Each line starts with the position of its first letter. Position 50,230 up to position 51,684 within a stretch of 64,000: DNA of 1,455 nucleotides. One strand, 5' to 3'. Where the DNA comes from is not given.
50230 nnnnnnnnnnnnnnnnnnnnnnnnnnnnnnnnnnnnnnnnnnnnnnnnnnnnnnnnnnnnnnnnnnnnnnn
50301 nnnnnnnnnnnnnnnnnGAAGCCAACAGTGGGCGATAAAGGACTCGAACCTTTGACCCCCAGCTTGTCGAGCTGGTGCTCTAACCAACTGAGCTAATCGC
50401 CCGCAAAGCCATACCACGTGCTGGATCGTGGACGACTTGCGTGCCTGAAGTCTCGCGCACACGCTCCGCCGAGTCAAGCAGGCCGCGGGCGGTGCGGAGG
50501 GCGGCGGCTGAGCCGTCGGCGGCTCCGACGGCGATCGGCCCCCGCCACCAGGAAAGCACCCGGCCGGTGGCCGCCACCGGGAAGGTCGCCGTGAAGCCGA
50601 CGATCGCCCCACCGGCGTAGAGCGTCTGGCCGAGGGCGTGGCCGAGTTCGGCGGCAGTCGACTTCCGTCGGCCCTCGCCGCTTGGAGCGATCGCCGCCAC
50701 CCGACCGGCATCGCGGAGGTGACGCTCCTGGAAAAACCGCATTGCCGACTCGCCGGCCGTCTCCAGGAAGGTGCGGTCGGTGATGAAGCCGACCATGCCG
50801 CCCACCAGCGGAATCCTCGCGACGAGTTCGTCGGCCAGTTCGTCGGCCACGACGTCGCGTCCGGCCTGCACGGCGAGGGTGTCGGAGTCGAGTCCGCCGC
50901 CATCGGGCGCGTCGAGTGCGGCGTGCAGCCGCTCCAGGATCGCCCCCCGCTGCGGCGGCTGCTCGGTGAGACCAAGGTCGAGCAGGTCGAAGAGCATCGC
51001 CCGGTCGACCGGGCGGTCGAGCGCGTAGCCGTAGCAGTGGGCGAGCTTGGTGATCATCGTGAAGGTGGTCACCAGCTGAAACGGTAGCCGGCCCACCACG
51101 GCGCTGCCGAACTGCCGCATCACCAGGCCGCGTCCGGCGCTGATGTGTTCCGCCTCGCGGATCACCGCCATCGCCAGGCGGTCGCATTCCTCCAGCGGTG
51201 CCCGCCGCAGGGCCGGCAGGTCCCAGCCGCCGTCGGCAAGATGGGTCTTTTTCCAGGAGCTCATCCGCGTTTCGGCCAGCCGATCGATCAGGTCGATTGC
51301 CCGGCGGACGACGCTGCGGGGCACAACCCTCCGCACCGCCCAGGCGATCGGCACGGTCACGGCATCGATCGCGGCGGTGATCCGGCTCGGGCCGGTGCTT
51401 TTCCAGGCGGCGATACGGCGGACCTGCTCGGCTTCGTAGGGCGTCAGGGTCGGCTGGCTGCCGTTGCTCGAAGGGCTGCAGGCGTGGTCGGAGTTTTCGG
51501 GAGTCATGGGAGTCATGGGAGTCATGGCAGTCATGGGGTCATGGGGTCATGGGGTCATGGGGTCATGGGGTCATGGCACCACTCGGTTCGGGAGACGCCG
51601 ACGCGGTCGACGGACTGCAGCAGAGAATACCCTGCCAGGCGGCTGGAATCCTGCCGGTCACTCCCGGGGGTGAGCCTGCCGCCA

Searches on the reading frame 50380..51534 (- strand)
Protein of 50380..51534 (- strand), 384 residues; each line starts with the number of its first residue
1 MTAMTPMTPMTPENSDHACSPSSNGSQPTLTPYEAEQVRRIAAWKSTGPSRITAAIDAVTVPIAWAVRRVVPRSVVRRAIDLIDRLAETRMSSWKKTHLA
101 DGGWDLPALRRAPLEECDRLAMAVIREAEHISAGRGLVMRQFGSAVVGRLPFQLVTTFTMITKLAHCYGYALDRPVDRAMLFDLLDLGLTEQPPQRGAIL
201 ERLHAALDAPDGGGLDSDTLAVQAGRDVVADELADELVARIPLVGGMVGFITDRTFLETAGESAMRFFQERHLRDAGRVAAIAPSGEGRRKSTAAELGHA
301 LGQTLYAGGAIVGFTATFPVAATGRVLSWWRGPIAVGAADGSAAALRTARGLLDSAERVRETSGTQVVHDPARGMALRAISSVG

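Call 58: search_protein_families(library=pfam, proteins=[window:50380-51534:-], max_evalue=0.001)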
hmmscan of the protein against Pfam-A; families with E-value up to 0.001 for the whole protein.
window:50380-51534:- (384 aa): 1 family
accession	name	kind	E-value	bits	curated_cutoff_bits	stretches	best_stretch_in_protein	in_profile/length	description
PF12787.12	EcsC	-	1.5e-23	84.1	30.4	1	36-273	2-240/240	EcsC protein family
